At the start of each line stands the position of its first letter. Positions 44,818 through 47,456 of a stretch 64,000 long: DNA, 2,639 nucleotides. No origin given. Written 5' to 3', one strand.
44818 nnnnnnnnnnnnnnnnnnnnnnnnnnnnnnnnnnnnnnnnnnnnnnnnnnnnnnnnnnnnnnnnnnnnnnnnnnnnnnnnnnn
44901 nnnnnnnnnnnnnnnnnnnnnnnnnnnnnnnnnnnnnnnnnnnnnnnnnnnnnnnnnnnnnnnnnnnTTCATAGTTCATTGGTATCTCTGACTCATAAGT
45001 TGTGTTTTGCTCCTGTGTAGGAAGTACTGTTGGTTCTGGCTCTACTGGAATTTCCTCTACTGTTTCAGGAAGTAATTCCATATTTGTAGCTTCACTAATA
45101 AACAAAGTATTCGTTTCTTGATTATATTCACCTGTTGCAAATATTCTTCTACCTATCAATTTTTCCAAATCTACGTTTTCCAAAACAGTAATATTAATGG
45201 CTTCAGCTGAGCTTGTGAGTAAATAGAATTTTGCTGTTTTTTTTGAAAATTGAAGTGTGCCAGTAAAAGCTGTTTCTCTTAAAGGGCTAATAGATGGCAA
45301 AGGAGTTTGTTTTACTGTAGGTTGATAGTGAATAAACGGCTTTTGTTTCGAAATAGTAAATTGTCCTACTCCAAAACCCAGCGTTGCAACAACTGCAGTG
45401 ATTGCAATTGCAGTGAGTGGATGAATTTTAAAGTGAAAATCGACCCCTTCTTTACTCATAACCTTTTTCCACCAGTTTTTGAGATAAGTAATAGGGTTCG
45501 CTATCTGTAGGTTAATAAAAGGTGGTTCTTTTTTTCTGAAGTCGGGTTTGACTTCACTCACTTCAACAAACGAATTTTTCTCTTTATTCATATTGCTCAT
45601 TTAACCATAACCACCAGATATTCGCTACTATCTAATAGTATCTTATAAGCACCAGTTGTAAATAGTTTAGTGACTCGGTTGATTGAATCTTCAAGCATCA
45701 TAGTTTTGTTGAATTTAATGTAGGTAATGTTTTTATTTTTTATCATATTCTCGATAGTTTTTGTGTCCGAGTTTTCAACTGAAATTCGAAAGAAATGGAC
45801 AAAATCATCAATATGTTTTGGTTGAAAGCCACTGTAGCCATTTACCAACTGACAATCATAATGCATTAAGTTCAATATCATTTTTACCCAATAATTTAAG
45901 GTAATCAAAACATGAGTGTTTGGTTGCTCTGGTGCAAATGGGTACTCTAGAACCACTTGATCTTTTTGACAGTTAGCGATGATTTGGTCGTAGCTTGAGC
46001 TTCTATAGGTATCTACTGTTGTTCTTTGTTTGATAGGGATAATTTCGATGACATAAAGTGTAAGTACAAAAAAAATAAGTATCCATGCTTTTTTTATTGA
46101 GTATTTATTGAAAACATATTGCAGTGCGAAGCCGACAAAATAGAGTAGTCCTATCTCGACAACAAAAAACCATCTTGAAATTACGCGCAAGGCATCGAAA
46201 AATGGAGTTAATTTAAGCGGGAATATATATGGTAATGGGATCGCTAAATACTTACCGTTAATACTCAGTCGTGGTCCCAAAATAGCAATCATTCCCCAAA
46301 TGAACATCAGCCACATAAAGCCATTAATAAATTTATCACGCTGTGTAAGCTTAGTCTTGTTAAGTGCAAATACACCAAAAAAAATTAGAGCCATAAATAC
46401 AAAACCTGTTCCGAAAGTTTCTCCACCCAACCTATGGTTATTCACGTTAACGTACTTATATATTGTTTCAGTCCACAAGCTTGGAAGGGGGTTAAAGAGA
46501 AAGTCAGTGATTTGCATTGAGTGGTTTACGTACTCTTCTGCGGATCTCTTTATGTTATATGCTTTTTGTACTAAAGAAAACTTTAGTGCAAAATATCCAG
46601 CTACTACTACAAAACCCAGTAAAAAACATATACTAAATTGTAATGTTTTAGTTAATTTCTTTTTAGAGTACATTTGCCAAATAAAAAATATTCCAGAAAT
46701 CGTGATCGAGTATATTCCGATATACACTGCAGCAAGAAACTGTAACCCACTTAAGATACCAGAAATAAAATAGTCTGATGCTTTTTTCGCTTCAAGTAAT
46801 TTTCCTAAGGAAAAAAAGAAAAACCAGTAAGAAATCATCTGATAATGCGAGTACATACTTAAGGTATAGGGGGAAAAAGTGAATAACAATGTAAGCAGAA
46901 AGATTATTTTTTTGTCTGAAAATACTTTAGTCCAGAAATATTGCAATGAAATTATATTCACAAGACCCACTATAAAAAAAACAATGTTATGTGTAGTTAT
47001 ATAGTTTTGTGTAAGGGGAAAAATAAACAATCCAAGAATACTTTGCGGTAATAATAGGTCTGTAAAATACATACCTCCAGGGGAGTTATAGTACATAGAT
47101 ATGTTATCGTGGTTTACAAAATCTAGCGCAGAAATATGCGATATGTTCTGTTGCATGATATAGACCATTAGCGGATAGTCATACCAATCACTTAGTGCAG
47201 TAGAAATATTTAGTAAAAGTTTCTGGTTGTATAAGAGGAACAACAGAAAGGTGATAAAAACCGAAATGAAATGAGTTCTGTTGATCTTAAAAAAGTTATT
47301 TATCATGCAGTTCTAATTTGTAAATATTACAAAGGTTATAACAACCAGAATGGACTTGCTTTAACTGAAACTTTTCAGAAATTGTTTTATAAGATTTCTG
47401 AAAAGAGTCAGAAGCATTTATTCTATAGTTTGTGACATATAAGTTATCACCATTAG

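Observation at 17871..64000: A 46-kb glycoconjugate locus with an unusual concentration of GT-C-fold membrane glycosyltransferases and both Wzx/Wzy-type and ABC-type export machinery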

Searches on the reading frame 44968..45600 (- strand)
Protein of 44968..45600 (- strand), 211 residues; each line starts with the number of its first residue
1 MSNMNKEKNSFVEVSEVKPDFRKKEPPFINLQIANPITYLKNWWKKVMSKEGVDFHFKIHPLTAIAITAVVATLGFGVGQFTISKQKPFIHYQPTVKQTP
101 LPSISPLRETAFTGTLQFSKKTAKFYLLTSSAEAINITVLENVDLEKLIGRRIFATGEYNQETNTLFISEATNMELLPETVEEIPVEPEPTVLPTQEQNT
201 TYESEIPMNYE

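Call 5: search_protein_families(library=pfam, proteins=[window:44968-45600:-], max_evalue=0.01)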
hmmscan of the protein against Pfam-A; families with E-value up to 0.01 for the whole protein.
window:44968-45600:- (211 aa): 0 families

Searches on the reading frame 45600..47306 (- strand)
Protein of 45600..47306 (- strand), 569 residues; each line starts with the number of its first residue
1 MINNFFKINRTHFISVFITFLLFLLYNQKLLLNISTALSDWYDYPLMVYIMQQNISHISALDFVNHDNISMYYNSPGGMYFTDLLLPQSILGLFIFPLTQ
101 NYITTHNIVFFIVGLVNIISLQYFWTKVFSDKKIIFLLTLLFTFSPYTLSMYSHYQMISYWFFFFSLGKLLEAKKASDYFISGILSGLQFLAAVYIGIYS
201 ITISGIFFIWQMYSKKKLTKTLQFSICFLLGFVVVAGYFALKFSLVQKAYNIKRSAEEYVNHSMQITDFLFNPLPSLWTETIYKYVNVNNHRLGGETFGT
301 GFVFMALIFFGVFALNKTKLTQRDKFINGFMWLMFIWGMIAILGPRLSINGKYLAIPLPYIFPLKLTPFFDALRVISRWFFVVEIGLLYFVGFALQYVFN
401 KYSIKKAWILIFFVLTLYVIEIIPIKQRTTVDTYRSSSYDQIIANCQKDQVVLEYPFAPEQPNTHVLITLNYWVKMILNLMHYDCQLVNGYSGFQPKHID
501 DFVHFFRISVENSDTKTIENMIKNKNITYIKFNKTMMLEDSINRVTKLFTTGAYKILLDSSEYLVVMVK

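Call 5: search_protein_families(library=pfam, proteins=[window:45600-47306:-], max_evalue=0.01)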
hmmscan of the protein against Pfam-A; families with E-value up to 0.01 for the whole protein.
window:45600-47306:- (569 aa): 0 families

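Call 13: search_solved_structures(query=window:45600-47306:-, max_evalue=10)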
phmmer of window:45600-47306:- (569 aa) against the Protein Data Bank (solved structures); distinct sequences matched with E-value up to 10: 0.

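Call 15: search_protein_families(library=ncbifam, proteins=[window:45600-47306:-], max_evalue=1)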
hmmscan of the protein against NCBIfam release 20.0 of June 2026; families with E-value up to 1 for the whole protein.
window:45600-47306:- (569 aa): 0 families

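Call 16: find_homologous_proteins(query=window:45600-47306:-, max_evalue=0.001)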
Query window:45600-47306:- (569 aa): 46 proteins with E <= 0.001 among 8000 candidates.
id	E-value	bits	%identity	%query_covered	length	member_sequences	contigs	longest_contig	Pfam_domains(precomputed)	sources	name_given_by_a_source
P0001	0.0e+0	1156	100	91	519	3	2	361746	PF19830.5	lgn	-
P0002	0.0e+0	1023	81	96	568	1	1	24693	-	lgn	-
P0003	7.6e-285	964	73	99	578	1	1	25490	PF19830.5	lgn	-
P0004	6.6e-277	938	74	97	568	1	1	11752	-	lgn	-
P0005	9.3e-265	898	68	99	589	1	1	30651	-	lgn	-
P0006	1.3e-257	874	68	99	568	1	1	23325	-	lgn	-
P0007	9.9e-252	855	65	99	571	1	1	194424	-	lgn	-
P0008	3.0e-249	847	66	100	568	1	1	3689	-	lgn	-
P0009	2.0e-241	821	64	100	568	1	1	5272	-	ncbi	-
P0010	1.8e-239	814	64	95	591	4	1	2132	-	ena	-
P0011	1.2e-232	792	62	99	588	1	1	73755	-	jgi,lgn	jgi:hypothetical protein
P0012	2.7e-231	787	60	99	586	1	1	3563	-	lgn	-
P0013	2.0e-230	785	62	95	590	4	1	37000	-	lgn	-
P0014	8.8e-217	740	58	99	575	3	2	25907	-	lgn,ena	-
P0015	6.3e-215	733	58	99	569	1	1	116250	-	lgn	-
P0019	7.9e-207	707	54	98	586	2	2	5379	PF19830.5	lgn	-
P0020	1.7e-206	706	56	99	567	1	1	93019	-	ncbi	-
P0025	2.2e-170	586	49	98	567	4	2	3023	PF19830.5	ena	-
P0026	3.3e-169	583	49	99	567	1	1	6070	PF19830.5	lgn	-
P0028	1.3e-162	561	47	99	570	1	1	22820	PF19830.5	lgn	-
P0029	5.9e-162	559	53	80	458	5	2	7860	PF19830.5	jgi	-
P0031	1.6e-93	333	35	95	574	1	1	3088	PF19830.5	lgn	-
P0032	5.2e-90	321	37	95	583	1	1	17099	PF19830.5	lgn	-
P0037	1.2e-70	257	31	95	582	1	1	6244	PF19830.5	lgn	-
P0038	1.2e-70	257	31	95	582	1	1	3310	PF19830.5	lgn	-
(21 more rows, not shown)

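Call 17: find_encoding_contigs(protein=P0001, flank=10000, max_places=3)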
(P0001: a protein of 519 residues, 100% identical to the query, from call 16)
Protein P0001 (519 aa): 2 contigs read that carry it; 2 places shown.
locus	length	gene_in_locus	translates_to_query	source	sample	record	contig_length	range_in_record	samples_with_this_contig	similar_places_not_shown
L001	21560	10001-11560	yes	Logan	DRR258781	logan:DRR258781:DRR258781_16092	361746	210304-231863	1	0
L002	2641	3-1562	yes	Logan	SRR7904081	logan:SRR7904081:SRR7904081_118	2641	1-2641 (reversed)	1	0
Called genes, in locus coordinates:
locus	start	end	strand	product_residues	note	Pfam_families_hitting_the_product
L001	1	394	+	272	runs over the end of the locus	PF00977:His_biosynth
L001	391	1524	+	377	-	-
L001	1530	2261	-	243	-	PF02463:SMC_N (faint), PF00005:ABC_tran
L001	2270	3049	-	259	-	PF01061:ABC2_membrane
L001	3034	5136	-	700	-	-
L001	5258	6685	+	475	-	PF00535:Glycos_transf_2, PF13641:Glyco_tranf_2_3 (weak), PF13632:Glyco_trans_2_3 (faint)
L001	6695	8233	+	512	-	PF00534:Glycos_transf_1, PF13692:Glyco_trans_1_4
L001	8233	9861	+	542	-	-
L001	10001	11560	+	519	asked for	PF19830:DUF6311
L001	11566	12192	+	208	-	-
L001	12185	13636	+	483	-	-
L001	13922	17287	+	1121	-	PF04932:Wzy_C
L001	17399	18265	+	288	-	-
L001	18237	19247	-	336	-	PF01370:Epimerase, PF02719:Polysacc_synt_2 (faint), PF16363:GDP_Man_Dehyd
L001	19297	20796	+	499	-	PF13231:PMT_2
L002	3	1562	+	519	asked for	PF19830:DUF6311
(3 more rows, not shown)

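Call 18: find_encoding_contigs(protein=P0020, flank=10000, max_places=3)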
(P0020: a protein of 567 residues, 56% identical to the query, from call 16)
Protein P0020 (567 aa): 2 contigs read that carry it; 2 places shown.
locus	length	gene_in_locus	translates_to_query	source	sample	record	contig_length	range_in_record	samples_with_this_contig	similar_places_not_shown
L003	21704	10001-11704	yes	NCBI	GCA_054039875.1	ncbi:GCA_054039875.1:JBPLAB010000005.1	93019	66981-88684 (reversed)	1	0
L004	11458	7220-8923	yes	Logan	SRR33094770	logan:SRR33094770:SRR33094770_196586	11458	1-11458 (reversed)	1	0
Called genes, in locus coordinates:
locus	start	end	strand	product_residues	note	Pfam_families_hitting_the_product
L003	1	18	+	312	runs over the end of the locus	PF04321:RmlD_sub_bind (faint), PF01073:3Beta_HSD (faint), PF01370:Epimerase, PF02719:Polysacc_synt_2 (faint), PF16363:GDP_Man_Dehyd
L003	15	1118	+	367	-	PF13439:Glyco_transf_4, PF20706:GT4-conflict (weak), PF00534:Glycos_transf_1, PF13692:Glyco_trans_1_4, PF13524:Glyco_trans_1_2 (weak)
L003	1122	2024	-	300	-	-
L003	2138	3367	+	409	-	PF01943:Polysacc_synt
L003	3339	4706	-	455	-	-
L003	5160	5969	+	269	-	PF00535:Glycos_transf_2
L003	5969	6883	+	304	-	PF00535:Glycos_transf_2, PF13641:Glyco_tranf_2_3, PF13632:Glyco_trans_2_3 (faint)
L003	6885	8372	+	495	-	PF13439:Glyco_transf_4 (faint), PF00534:Glycos_transf_1, PF13692:Glyco_trans_1_4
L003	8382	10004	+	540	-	-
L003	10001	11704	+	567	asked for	-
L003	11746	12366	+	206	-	-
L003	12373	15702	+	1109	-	PF04932:Wzy_C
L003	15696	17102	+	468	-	PF09852:DUF2079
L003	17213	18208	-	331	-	PF01073:3Beta_HSD, PF01370:Epimerase, PF02719:Polysacc_synt_2 (faint), PF04321:RmlD_sub_bind, PF16363:GDP_Man_Dehyd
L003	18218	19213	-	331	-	PF00571:CBS (weak), PF01769:MgtE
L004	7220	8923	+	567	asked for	-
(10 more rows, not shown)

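Call 21: find_related_loci(query=A1, collection=genome_contigs, flank=10000)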
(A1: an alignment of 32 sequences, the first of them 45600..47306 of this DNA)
Query A1 (569 aa) in genome_contigs; peptide patterns used: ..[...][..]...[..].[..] (x = any residue, [..] = any of these).
48 stretches matched a pattern; 28 encode a relative of the query (tblastn E <= 1e-3); 27 distinct loci.
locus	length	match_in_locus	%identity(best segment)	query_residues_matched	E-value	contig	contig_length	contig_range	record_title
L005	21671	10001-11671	65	27-566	0e+0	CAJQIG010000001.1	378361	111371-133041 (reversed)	uncultured Patescibacteria group bacterium isolate 0.2_20180412_Bin_MAXBIN_228_sub_1 genome assembly, contig: c_00000000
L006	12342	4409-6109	56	3-569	0e+0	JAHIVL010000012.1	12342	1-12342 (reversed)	MAG: Patescibacteria group bacterium isolate MM_PC_MetaG.mb.79 MM_PC_MetaG.mb.79_k141_232002, whole genome shotgun seque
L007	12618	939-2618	56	7-566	0e+0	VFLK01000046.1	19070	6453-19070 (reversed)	MAG: Candidatus Paceibacterota bacterium isolate Bin_61_66 c_000004308571, whole genome shotgun sequence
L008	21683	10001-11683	47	4-569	3e-178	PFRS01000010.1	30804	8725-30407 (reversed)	MAG: Candidatus Pacebacteria bacterium CG_4_9_14_0_2_um_filter_40_15 CG_4_9_14_0.2_um_filter_scaffold_442_c, whole genom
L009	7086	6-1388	56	106-566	3e-168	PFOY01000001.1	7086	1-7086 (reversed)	MAG: Candidatus Nomurabacteria bacterium CG_4_10_14_0_2_um_filter_30_12 CG_4_10_14_0.2_scaffold_6552_c, whole genome sho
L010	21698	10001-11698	64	26-569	0e+0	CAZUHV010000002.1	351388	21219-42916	MAG TPA_asm: uncultured Pseudomonadales bacterium isolate binchicken_co277_32 genome assembly, contig: NODE_47_length_35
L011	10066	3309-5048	33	3-561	8e-93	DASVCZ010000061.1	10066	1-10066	MAG TPA_asm: Patescibacteria group bacterium isolate SMAG_U2020 k141_904654, whole genome shotgun sequence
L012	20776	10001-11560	35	21-533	1e-81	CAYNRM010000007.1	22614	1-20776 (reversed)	MAG TPA_asm: uncultured Gammaproteobacteria bacterium isolate SRP128246_co1_67 genome assembly, contig: NODE_4462_length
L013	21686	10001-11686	32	28-568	7e-79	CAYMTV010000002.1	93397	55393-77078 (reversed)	MAG TPA_asm: uncultured Gammaproteobacteria bacterium isolate binchicken_co38_1053 genome assembly, contig: NODE_604_len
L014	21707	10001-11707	30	9-566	6e-79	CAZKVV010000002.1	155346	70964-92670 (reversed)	MAG TPA_asm: uncultured Pseudomonadales bacterium isolate SRP286056_co2_531 genome assembly, contig: NODE_73_length_1553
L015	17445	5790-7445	30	28-568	5e-77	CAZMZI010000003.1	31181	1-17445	MAG TPA_asm: uncultured Pseudomonadales bacterium isolate SRP192515_co1_162 genome assembly, contig: NODE_1254_length_31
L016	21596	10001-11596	32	4-540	2e-74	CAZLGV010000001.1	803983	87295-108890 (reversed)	MAG TPA_asm: uncultured Gammaproteobacteria bacterium isolate SRP269290_co2_1 genome assembly, contig: NODE_1_length_803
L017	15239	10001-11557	31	28-537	4e-73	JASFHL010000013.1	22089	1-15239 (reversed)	MAG: Candidatus Woesebacteria bacterium isolate D0608M20metaG_Bin_4550 D0608M20metaG_FD_scaffold_112_c1, whole genome sh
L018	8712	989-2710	30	6-569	7e-73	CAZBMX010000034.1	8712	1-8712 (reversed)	MAG TPA_asm: uncultured Pseudomonadales bacterium isolate SRP192515_co1_124 genome assembly, contig: NODE_8189_length_87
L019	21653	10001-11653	29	28-566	2e-72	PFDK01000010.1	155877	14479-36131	MAG: Candidatus Pacebacteria bacterium CG10_big_fil_rev_8_21_14_0_10_56_10 CG10_8_21_14_0.10_scaffold_220_c, whole genom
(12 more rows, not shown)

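Call 27: predict_structure(alignment_id=A1)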
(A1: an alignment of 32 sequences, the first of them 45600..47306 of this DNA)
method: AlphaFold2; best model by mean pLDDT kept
length: 569 residues; sequences in the alignment: 32
mean_pLDDT: 90.6   pTM: 0.91
mean pLDDT of the five models: 90.6, 90.3, 88.1, 87.0, 85.7
residues with pLDDT >= 90: 378; 70-90: 173; 50-70: 16; < 50: 2
segments of 3 or more residues with pLDDT < 50: none
pLDDT, mean of each block of 10 residues (from residue 1): 81 96 95 89 89 93 86 88 93 96 96 98 98 98 95 92 98 97 98 92 95 94 97 95 89 76 84 87 82 75 94 96 96 94 82 78 55 76 97 98 97 96 84 84 90 93 80 89 89 88 95 95 96 94 94 94 95
secondary structure, 60 per line:
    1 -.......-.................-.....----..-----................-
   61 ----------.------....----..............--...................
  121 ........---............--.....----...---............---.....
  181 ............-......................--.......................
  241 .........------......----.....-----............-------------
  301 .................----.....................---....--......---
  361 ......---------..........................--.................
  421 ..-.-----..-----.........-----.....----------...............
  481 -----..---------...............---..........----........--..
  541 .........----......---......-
elements in order: H2-8 H10-26 H28-32 H44-59 H78-81 H86-99 H102-128 H132-143 H146-150 H161-172 H176-192 H194-215 H218-249 H256-261 H266-270 H277-287 H301-317 H322-342 E346-349 E352-357 H361-366 H376-401 H404-422 H437-445 E451-455 H466-480 H497-511 H515-524 E529-533 H539-549 E554-559 E563-568

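Call 30: fold_search(model_id=the predicted structure, library=pdb)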
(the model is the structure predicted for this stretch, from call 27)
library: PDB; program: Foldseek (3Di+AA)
matches with E <= 10: 195; with E <= 0.001: 16
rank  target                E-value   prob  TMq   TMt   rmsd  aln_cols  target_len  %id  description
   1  7zli_A                8.9e-06  1.00  0.49  0.43  16.2       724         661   11  Cryo-EM structure of C-mannosyltransferase CeDPY19, in complex with Dol25-P-Man and bound to CMT2-Fab and anti-Fab nan (released 2023-01-11)
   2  7zlh_A                9.7e-06  1.00  0.49  0.44  12.4       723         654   13  Cryo-EM structure of C-mannosyltransferase CeDPY19, in apo state, bound to CMT2-Fab and anti-Fab nanobody (released 2023-01-11)
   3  7oci_F                1.2e-05  1.00  0.53  0.48  11.6       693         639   11  Cryo-EM structure of yeast Ost6p containing oligosaccharyltransferase complex (released 2022-02-16)
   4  8agc_A                1.4e-05  1.00  0.47  0.39  17.8       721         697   11  Structure of yeast oligosaccharylransferase complex with lipid-linked oligosaccharide and non-acceptor peptide bound (released 2022-12-07)
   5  6ezn_F                1.5e-05  1.00  0.52  0.46  12.8       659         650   10  Cryo-EM structure of the yeast oligosaccharyltransferase (OST) complex (released 2018-01-17)
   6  8agb_A                1.8e-05  1.00  0.52  0.46  12.1       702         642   10  Structure of yeast oligosaccharylransferase complex with lipid-linked oligosaccharide bound (released 2022-12-07)
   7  7e9s_A                2.9e-05  1.00  0.50  0.35   9.8       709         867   13  Archaeal oligosaccharyltransferase AglB from Archaeoglobus fulgidus in complex with an inhibitory peptide and a dolich (released 2021-09-08)
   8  3wak                  3.0e-05  1.00  0.48  0.34  13.8       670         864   14  Crystal structure of the Archaeoglobus fulgidus oligosaccharyltransferase (O29867_ARCFU) in the apo form (released 2013-10-30)
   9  5gmy_A                5.8e-05  1.00  0.49  0.35  10.1       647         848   13  Crystal structure of the Archaeoglobus fulgidus oligosaccharyltransferase (O29867_ARCFU) tethered with an acceptor pep (released 2017-02-01)
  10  3waj                  9.8e-05  1.00  0.44  0.33  17.0       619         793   14  Crystal structure of the Archaeoglobus fulgidus oligosaccharyltransferase (O29867_ARCFU) complex with Zn and sulfate (released 2013-10-30)
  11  3rce_A                2.1e-04  1.00  0.50  0.42  10.9       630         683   12  Bacterial oligosaccharyltransferase PglB (released 2011-06-15)
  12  8b6l_I                3.8e-04  1.00  0.50  0.43  18.3       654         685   10  Subtomogram average of the human Sec61-TRAP-OSTA-translocon (released 2022-12-07)
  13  5ezm                  4.7e-04  1.00  0.38  0.40  16.3       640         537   10  Crystal Structure of ArnT from Cupriavidus metallidurans in the apo state (released 2016-02-17)
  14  5f15                  5.0e-04  1.00  0.37  0.38  17.1       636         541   10  Crystal Structure of ArnT from Cupriavidus metallidurans bound to Undecaprenyl phosphate (released 2016-02-17)
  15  6s7o_A                8.0e-04  1.00  0.52  0.46  13.0       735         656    9  Cryo-EM structure of human oligosaccharyltransferase complex OST-A (released 2019-12-18)
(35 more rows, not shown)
